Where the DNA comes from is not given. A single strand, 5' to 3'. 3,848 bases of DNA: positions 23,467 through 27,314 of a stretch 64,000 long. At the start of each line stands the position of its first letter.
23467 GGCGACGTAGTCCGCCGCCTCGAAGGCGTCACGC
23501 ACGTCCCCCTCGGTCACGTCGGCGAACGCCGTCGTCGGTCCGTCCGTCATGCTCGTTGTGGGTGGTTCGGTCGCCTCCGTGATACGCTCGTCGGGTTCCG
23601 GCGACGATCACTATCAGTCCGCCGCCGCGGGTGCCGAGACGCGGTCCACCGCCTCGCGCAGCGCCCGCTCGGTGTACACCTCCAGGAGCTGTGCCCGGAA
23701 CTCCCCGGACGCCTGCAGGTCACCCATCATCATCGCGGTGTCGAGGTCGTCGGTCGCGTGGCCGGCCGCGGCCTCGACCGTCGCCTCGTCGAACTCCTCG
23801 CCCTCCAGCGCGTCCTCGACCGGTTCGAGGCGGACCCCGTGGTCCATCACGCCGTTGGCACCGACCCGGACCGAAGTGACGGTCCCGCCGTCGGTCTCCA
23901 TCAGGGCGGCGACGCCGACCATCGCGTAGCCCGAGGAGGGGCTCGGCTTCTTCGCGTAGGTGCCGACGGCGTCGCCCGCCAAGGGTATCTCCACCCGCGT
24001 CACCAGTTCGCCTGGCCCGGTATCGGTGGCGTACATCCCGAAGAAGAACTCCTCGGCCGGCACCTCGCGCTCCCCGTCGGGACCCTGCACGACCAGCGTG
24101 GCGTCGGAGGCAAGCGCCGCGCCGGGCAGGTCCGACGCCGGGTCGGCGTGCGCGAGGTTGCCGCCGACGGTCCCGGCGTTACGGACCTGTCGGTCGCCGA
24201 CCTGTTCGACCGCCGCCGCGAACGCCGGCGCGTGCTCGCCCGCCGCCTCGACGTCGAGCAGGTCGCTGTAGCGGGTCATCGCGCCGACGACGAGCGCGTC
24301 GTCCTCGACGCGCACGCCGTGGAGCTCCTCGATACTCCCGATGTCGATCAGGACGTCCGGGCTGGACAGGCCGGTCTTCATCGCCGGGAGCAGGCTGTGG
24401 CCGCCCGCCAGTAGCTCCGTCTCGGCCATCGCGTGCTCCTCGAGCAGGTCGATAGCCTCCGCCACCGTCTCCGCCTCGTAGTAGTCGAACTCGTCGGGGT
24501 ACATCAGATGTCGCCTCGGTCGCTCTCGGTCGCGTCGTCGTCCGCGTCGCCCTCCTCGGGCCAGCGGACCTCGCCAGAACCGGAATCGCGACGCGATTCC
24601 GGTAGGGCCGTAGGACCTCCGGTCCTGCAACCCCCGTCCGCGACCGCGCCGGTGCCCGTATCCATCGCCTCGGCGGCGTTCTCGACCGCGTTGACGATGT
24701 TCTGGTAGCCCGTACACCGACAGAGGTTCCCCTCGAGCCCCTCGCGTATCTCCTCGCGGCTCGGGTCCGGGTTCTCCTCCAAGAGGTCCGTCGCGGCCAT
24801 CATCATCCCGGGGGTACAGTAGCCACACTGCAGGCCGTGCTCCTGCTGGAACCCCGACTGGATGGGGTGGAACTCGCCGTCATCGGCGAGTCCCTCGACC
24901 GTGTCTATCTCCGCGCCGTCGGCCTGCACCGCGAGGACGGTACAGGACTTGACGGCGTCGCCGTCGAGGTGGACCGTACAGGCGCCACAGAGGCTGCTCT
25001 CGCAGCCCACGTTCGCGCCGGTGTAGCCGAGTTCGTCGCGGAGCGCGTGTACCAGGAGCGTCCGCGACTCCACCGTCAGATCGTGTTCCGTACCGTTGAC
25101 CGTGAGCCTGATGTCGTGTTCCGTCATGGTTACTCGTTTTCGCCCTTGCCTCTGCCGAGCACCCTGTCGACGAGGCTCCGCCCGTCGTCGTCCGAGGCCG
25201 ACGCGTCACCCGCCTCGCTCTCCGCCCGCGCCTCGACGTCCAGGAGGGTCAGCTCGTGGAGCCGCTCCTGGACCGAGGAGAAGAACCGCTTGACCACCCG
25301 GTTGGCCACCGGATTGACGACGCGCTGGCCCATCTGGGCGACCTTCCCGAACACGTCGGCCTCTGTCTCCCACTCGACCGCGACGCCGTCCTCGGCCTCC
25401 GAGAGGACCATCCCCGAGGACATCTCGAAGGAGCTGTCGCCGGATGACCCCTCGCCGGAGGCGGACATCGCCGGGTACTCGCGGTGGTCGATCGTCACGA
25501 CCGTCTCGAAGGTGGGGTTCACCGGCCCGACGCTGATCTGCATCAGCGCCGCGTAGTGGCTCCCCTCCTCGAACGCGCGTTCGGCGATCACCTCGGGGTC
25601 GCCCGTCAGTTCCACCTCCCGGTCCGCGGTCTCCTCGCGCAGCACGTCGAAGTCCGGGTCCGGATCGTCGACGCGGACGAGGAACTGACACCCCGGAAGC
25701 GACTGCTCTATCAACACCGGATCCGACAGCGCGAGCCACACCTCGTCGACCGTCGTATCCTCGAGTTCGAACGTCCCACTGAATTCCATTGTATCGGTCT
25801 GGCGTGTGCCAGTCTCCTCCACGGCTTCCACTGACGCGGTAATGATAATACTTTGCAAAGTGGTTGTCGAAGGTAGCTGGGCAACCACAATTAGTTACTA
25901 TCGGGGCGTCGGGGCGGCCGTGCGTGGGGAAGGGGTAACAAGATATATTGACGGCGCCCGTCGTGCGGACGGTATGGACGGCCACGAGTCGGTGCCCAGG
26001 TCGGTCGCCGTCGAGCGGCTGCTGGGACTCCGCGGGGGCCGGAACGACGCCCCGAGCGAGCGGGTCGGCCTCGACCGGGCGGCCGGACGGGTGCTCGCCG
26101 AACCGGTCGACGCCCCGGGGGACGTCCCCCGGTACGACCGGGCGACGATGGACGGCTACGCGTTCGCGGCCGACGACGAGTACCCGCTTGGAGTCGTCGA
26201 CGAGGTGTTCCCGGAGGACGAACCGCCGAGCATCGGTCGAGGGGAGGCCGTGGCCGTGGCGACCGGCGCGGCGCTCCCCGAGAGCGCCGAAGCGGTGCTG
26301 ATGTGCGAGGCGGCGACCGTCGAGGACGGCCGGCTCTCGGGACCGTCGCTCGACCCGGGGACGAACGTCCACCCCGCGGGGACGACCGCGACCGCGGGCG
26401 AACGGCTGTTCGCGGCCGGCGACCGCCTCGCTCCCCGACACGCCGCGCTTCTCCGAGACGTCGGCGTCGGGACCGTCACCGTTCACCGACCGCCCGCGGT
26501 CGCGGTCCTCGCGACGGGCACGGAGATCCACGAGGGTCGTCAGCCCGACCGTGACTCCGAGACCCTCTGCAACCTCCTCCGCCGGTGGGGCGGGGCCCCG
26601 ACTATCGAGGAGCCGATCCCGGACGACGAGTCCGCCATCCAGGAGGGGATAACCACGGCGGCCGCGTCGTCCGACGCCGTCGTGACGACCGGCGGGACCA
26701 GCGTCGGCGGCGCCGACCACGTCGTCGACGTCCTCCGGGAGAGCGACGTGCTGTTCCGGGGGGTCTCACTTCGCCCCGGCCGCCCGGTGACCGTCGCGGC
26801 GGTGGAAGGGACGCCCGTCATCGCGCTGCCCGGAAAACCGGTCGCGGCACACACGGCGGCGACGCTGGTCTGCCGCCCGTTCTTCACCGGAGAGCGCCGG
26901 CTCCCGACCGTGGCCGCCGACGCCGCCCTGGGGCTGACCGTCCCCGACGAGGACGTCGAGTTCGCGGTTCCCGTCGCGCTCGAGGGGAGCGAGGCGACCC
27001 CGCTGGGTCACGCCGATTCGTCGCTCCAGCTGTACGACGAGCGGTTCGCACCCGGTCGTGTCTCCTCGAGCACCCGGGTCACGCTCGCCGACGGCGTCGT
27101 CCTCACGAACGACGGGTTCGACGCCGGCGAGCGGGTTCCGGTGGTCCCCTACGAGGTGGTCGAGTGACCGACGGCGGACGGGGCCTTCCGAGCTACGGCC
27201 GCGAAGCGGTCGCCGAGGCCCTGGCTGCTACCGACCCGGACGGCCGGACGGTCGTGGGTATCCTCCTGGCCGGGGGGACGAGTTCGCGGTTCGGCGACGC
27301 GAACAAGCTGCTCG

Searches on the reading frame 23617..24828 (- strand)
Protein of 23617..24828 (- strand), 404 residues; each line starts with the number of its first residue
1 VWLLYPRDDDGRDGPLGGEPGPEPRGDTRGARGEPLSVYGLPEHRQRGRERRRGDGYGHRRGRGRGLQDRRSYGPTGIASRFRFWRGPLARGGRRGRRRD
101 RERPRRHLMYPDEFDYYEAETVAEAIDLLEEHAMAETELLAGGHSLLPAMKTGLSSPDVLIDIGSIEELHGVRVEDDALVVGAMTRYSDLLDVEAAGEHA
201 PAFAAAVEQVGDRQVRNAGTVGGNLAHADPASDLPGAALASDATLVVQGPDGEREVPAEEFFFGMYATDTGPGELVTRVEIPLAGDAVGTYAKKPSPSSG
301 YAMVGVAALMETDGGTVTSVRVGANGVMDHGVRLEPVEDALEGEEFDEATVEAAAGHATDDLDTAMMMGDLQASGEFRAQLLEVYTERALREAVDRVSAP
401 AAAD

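Call 68: search_protein_families(library=pfam, proteins=[window:23617-24828:-], max_evalue=0.00001)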
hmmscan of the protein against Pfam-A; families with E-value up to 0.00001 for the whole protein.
window:23617-24828:- (404 aa): 2 families
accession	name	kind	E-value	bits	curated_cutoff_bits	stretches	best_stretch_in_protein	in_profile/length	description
PF00941.27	FAD_binding_5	-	1e-50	172.3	27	1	113-283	2-169/170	FAD binding domain in molybdopterin dehydrogenase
PF03450.22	CO_deh_flav_C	-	2.2e-14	53.8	25.5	1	293-393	5-102/102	CO dehydrogenase flavoprotein C-terminal domain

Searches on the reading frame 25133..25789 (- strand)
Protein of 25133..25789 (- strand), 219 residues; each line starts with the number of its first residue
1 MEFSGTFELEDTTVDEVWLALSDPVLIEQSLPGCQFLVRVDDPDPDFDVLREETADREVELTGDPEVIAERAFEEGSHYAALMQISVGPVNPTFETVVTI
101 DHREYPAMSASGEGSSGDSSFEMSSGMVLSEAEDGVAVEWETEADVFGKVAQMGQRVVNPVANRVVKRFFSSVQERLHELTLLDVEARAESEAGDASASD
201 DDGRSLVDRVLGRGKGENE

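Call 68: search_protein_families(library=pfam, proteins=[window:25133-25789:-], max_evalue=0.00001)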
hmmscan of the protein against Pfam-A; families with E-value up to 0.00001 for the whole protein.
window:25133-25789:- (219 aa): 1 family
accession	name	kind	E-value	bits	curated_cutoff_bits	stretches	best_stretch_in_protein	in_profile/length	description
PF06240.19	COXG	-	8e-14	52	22.2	1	75-177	35-139/140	Carbon monoxide dehydrogenase subunit G (CoxG)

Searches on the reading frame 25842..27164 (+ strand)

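Call 68: search_protein_families(library=pfam, proteins=[window:25842-27164:+], max_evalue=0.00001)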
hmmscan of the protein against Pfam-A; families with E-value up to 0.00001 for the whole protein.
window:25842-27164:+ (441 aa): 2 families
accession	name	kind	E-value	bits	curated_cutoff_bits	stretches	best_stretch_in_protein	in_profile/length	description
PF03453.22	MoeA_N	-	3.9e-31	108.3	30.8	1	71-208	19-160/160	MoeA N-terminal region (domain I and II)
PF00994.29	MoCF_biosynth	-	2.6e-26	92.5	26.6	1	221-348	1-142/144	Probable molybdopterin binding domain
